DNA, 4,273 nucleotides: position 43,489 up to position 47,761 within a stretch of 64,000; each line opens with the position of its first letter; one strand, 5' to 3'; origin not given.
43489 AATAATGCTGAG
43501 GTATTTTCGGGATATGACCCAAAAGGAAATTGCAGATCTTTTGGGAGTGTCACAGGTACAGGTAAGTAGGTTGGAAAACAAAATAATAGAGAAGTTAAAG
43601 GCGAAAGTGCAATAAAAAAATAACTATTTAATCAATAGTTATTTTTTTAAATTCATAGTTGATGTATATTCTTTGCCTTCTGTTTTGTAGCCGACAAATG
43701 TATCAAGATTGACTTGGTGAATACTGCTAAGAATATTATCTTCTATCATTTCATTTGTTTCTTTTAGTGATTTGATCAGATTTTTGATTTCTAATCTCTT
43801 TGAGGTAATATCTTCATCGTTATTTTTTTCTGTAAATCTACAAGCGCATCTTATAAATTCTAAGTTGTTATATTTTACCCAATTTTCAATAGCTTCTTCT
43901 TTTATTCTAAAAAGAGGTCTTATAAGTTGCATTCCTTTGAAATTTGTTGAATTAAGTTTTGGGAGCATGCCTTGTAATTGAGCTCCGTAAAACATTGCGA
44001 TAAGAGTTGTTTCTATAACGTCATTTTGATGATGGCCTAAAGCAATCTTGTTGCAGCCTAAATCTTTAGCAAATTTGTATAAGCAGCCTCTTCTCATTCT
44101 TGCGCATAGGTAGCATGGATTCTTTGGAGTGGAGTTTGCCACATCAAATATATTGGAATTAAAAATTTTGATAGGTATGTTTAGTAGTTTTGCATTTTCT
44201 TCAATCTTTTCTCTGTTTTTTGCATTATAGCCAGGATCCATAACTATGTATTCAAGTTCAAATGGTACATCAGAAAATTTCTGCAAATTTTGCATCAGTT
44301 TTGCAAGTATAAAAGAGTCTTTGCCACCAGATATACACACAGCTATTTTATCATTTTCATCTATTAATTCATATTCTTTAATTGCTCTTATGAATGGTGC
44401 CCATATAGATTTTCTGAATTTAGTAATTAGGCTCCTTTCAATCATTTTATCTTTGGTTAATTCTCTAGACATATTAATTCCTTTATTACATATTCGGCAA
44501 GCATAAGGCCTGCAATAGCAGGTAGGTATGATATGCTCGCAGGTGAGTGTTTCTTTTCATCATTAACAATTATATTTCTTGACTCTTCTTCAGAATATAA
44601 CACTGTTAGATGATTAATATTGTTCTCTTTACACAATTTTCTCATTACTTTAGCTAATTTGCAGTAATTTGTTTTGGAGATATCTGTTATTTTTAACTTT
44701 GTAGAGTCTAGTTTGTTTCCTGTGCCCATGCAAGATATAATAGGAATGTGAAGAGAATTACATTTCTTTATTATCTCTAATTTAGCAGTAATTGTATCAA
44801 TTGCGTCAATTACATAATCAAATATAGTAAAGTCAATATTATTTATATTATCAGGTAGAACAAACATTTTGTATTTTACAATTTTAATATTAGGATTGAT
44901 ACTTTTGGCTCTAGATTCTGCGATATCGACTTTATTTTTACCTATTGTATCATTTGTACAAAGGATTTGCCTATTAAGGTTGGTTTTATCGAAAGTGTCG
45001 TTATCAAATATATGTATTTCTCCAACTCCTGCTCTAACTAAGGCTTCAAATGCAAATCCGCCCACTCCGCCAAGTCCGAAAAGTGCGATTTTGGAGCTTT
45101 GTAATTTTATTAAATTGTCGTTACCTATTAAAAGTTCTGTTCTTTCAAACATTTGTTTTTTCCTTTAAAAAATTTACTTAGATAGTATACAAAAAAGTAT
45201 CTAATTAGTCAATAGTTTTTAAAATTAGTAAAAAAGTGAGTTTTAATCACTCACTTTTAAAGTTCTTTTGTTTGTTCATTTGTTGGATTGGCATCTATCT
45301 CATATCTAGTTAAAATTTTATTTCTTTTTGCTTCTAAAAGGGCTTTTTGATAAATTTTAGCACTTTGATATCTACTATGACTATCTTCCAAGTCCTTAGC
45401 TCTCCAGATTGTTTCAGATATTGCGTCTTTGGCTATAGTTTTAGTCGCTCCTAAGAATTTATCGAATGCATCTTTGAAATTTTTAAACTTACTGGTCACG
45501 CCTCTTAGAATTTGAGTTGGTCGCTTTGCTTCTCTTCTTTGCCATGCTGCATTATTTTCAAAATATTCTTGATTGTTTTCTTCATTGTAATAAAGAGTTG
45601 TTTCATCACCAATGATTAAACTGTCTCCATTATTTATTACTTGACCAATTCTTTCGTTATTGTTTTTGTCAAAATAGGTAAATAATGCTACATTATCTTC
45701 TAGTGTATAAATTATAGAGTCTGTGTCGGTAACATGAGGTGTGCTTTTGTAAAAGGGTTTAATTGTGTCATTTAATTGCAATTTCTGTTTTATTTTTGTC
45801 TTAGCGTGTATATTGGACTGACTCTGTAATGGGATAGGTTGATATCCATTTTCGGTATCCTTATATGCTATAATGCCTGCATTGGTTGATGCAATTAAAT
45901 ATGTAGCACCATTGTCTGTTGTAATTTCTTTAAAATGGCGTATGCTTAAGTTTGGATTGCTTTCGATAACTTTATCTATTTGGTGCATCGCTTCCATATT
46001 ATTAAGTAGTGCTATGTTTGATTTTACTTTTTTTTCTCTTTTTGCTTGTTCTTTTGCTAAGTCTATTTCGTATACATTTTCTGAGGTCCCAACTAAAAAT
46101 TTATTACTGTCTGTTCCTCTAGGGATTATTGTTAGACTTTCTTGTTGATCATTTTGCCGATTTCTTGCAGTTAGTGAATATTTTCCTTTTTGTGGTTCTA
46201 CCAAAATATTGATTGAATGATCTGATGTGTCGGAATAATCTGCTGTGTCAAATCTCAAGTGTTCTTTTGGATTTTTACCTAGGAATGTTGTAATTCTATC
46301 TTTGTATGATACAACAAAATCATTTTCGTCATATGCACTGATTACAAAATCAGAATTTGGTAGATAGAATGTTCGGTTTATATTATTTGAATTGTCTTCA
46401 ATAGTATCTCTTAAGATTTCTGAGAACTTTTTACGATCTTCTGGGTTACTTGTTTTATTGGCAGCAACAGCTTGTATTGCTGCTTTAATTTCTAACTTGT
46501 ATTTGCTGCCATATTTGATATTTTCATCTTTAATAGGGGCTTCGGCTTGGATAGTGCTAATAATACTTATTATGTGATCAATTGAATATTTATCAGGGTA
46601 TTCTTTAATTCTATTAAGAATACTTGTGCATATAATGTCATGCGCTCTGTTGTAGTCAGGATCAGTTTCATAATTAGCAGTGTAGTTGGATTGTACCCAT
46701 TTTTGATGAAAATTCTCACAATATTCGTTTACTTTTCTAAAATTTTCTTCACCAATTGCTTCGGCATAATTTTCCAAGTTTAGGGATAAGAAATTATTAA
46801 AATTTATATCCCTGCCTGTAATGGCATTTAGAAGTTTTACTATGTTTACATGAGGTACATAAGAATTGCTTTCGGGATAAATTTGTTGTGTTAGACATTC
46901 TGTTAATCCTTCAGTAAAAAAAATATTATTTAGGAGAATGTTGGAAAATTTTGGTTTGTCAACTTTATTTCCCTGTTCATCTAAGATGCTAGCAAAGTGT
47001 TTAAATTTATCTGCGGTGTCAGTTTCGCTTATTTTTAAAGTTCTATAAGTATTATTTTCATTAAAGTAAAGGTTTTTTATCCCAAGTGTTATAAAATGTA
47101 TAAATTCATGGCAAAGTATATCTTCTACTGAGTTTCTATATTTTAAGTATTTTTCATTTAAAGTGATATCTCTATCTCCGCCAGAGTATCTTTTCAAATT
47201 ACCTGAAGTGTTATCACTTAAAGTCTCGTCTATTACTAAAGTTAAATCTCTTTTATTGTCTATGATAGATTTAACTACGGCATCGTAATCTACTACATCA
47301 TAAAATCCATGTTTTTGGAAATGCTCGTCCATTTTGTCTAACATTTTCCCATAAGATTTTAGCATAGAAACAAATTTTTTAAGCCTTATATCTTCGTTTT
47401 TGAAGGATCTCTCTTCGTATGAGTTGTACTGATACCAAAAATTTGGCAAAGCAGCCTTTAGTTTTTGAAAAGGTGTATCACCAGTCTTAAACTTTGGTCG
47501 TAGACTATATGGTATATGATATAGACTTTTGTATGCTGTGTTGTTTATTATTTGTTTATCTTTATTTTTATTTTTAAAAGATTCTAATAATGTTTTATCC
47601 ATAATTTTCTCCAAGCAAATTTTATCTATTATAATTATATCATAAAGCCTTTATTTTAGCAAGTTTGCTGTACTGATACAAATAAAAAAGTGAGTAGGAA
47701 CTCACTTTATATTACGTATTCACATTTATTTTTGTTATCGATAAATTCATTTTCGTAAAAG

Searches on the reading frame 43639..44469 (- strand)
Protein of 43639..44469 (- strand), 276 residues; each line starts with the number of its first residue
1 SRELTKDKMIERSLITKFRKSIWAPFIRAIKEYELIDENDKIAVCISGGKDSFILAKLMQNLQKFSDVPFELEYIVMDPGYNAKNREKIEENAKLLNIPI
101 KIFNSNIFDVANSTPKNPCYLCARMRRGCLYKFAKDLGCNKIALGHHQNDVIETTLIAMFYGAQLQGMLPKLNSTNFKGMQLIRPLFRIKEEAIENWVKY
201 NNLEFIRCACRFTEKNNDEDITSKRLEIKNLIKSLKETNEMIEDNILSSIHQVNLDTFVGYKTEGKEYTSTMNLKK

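Call 87: search_protein_families(library=pfam, proteins=[window:43639-44469:-], max_evalue=0.01)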
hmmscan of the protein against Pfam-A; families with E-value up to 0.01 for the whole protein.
window:43639-44469:- (276 aa): 2 families
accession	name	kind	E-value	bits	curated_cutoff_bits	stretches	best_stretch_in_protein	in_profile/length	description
PF01171.26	ATP_bind_3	-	2.1e-20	73.6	27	1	41-207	1-165/182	PP-loop family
PF03054.22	tRNA_Me_trans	-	0.00095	19.3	20.6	0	41-149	2-129/202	tRNA methyl transferase HUP domain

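Call 88: search_protein_families(library=padloc, proteins=[window:43639-44469:-], max_evalue=0.01)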
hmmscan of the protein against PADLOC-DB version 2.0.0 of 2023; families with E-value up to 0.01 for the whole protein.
window:43639-44469:- (276 aa): 0 families

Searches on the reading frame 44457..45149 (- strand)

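Call 87: search_protein_families(library=pfam, proteins=[window:44457-45149:-], max_evalue=0.01)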
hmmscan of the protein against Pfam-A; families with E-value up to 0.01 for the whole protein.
window:44457-45149:- (230 aa): 1 family
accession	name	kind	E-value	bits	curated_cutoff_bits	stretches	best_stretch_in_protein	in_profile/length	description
PF00899.27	ThiF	-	3.5e-40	138.1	28.1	1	7-225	9-202/238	ThiF family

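Call 88: search_protein_families(library=padloc, proteins=[window:44457-45149:-], max_evalue=0.01)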
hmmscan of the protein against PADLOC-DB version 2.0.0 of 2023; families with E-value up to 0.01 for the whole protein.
window:44457-45149:- (230 aa): 32 families (the best 25 are shown)
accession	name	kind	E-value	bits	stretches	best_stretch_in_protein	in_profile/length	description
PDLC00826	E1-E2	-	1.3e-15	55.2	1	13-117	329-431/576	E1-E2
PDLC00856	E1-E2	-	1.2e-14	51.7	1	11-116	315-419/573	E1-E2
PDLC00848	E1-E2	-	1.8e-14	51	1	15-123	371-481/607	E1-E2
PDLC00837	E1-E2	-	1.4e-13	48.5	1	15-139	322-452/593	E1-E2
PDLC00841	E1-E2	-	2e-13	48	1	11-116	342-448/590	E1-E2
PDLC00847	E1-E2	-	3.2e-13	46.9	1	15-139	283-406/523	E1-E2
PDLC00855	E1-E2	-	1.2e-12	45.7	1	14-94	298-377/579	E1-E2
PDLC00829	E1-E2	-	1.3e-12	45.5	1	15-125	168-278/426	E1-E2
PDLC00857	E1-E2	-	1.4e-12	44.9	1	15-129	343-455/589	E1-E2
PDLC00839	E1-E2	-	5.1e-12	42.8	1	15-118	367-472/602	E1-E2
PDLC00843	E1-E2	-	5.7e-12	42.9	1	12-130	312-428/575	E1-E2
PDLC00850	E1-E2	-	1.3e-11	41.6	1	13-135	310-431/566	E1-E2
PDLC00828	E1-E2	-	1.7e-11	42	1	15-100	172-256/431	E1-E2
PDLC00836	E1-E2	-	2.6e-11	40.8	1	12-93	335-416/602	E1-E2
PDLC00832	E1-E2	-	2.7e-11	40.4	1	12-98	332-417/588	E1-E2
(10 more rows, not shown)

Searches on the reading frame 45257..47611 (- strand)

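Call 87: search_protein_families(library=pfam, proteins=[window:45257-47611:-], max_evalue=0.01)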
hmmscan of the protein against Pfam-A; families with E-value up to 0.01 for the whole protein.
window:45257-47611:- (784 aa): 1 family
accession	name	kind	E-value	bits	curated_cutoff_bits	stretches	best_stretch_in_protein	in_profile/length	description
PF10263.15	SprT-like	-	1.1e-05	25.7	25.6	1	133-180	30-79/108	SprT-like family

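Call 88: search_protein_families(library=padloc, proteins=[window:45257-47611:-], max_evalue=0.01)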
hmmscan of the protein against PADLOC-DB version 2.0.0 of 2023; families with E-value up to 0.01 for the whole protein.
window:45257-47611:- (784 aa): 0 families
